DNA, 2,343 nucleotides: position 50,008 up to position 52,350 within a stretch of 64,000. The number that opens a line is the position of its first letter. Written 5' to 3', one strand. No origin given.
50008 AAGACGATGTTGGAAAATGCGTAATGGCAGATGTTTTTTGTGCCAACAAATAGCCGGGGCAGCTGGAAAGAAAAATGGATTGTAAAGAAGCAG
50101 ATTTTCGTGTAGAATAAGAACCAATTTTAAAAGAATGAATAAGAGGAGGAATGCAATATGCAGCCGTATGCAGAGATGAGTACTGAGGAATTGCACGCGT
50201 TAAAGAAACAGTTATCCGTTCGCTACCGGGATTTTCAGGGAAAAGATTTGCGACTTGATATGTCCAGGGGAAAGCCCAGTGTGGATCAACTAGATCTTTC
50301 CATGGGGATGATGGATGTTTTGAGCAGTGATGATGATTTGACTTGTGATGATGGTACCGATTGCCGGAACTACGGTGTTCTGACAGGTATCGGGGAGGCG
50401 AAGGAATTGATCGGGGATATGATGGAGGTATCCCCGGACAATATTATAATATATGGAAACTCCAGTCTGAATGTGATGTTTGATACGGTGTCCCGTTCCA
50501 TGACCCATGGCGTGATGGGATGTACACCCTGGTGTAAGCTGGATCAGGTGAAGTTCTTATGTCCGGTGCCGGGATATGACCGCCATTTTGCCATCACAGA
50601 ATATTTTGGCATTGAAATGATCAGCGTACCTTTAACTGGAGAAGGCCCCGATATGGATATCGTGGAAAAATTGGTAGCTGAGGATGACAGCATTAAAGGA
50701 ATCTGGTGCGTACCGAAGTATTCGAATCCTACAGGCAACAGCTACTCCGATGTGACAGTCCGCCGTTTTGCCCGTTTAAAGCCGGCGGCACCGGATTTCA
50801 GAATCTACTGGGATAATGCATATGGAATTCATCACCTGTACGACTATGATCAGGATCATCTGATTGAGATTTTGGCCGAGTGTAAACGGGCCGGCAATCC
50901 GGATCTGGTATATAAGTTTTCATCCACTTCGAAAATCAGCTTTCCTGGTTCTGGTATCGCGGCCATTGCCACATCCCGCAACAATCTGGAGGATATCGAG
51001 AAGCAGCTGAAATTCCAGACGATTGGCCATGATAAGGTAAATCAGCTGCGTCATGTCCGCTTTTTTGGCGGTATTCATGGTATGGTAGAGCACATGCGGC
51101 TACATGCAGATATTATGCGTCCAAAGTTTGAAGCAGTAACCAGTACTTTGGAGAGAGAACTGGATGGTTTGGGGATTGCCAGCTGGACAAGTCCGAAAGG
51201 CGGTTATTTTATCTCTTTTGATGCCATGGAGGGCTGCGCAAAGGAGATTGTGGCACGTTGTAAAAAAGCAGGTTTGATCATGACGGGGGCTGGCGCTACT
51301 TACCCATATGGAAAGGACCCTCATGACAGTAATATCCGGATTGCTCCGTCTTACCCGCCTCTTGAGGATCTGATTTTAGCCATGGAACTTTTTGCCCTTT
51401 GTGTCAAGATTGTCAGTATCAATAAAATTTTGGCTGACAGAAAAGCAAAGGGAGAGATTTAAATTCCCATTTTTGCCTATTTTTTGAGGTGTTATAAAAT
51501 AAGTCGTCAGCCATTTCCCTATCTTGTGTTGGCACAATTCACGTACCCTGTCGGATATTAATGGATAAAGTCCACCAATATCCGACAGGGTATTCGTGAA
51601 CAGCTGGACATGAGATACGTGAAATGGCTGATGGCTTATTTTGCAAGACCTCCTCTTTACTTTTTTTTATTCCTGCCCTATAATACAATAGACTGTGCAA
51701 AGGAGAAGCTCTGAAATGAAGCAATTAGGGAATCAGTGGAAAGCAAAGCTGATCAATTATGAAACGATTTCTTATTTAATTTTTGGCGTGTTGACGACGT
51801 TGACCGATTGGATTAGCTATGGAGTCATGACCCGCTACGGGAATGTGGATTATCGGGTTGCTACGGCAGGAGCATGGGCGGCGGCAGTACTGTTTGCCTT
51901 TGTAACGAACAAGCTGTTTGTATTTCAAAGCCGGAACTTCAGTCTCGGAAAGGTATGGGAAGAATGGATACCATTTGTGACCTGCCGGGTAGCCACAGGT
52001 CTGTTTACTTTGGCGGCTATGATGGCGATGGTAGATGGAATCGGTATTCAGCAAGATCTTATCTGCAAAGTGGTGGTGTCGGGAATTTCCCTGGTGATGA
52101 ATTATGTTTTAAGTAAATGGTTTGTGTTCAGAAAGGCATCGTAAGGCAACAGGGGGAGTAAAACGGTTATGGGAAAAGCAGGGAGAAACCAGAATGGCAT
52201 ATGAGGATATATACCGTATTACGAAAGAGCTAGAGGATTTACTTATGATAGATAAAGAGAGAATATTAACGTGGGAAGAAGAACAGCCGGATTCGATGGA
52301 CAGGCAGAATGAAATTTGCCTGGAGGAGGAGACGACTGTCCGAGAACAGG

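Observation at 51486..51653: Unexplained 168-nt rod-like structured element between the aminotransferase and gtrA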

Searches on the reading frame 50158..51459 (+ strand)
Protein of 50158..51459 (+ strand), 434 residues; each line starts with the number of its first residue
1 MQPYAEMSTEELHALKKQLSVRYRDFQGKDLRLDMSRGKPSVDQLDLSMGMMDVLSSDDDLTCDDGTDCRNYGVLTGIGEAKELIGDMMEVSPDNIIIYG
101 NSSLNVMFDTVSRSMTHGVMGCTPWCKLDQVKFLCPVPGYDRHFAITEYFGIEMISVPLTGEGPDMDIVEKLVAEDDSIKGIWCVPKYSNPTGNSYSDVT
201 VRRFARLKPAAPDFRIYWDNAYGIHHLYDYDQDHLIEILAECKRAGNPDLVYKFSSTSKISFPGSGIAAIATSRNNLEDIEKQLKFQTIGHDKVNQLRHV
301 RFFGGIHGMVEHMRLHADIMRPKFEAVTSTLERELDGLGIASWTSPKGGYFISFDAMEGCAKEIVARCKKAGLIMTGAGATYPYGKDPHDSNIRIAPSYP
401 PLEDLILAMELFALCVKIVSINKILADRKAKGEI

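Call 27: find_encoding_contigs(protein=window:50158-51459:+, flank=3000, max_places=10)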
Protein window:50158-51459:+ (434 aa): 9 contigs read that carry it; 9 places shown.
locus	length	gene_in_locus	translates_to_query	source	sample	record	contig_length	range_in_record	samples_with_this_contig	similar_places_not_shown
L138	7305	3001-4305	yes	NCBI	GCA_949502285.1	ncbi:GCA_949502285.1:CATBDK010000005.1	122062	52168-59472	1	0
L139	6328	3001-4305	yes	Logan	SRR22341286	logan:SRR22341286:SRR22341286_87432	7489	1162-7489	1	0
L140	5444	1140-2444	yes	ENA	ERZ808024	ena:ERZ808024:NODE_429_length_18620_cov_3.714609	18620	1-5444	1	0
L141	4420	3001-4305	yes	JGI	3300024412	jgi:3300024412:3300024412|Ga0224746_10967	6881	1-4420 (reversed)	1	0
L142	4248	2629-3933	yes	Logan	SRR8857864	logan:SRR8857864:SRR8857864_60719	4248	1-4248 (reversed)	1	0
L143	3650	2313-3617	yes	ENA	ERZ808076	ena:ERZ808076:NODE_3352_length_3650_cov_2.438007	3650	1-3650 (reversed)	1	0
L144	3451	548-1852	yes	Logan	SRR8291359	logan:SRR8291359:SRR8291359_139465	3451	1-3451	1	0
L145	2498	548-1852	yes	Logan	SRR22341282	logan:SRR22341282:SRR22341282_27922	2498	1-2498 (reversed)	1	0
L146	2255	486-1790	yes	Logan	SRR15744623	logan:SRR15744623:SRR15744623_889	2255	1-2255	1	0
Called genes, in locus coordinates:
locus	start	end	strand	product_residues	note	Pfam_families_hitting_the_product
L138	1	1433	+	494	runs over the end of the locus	PF01425:Amidase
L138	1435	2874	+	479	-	PF02934:GatB_N, PF02637:GatB_Yqey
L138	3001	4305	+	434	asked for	PF12897:Asp_aminotransf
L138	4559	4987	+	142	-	PF04138:GtrA_DPMS_TM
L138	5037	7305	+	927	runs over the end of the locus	PF09586:YfhO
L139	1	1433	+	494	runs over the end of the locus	PF01425:Amidase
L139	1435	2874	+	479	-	PF02934:GatB_N, PF02637:GatB_Yqey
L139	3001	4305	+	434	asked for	PF12897:Asp_aminotransf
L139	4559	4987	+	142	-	PF04138:GtrA_DPMS_TM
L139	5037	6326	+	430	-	?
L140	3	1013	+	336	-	?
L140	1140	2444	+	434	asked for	PF12897:Asp_aminotransf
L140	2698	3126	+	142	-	PF04138:GtrA_DPMS_TM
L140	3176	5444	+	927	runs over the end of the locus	PF09586:YfhO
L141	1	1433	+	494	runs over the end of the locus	PF01425:Amidase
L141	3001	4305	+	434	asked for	PF12897:Asp_aminotransf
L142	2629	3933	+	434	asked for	PF12897:Asp_aminotransf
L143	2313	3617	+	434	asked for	PF12897:Asp_aminotransf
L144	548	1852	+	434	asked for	PF12897:Asp_aminotransf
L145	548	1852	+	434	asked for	PF12897:Asp_aminotransf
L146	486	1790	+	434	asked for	PF12897:Asp_aminotransf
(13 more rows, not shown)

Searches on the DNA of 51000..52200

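Call 5: search_rna_families(source=window, start=51000, end=52200, threshold=evalue, max_evalue=10, show_alignments=3)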
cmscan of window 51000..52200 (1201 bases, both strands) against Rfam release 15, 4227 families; matches with E-value up to 10: 1.
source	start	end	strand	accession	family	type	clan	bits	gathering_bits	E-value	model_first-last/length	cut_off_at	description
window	51506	51632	+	RF03597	MIR6438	Gene; miRNA;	-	27.2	58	0.027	1-100/100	no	MIR6438 microRNA precursor family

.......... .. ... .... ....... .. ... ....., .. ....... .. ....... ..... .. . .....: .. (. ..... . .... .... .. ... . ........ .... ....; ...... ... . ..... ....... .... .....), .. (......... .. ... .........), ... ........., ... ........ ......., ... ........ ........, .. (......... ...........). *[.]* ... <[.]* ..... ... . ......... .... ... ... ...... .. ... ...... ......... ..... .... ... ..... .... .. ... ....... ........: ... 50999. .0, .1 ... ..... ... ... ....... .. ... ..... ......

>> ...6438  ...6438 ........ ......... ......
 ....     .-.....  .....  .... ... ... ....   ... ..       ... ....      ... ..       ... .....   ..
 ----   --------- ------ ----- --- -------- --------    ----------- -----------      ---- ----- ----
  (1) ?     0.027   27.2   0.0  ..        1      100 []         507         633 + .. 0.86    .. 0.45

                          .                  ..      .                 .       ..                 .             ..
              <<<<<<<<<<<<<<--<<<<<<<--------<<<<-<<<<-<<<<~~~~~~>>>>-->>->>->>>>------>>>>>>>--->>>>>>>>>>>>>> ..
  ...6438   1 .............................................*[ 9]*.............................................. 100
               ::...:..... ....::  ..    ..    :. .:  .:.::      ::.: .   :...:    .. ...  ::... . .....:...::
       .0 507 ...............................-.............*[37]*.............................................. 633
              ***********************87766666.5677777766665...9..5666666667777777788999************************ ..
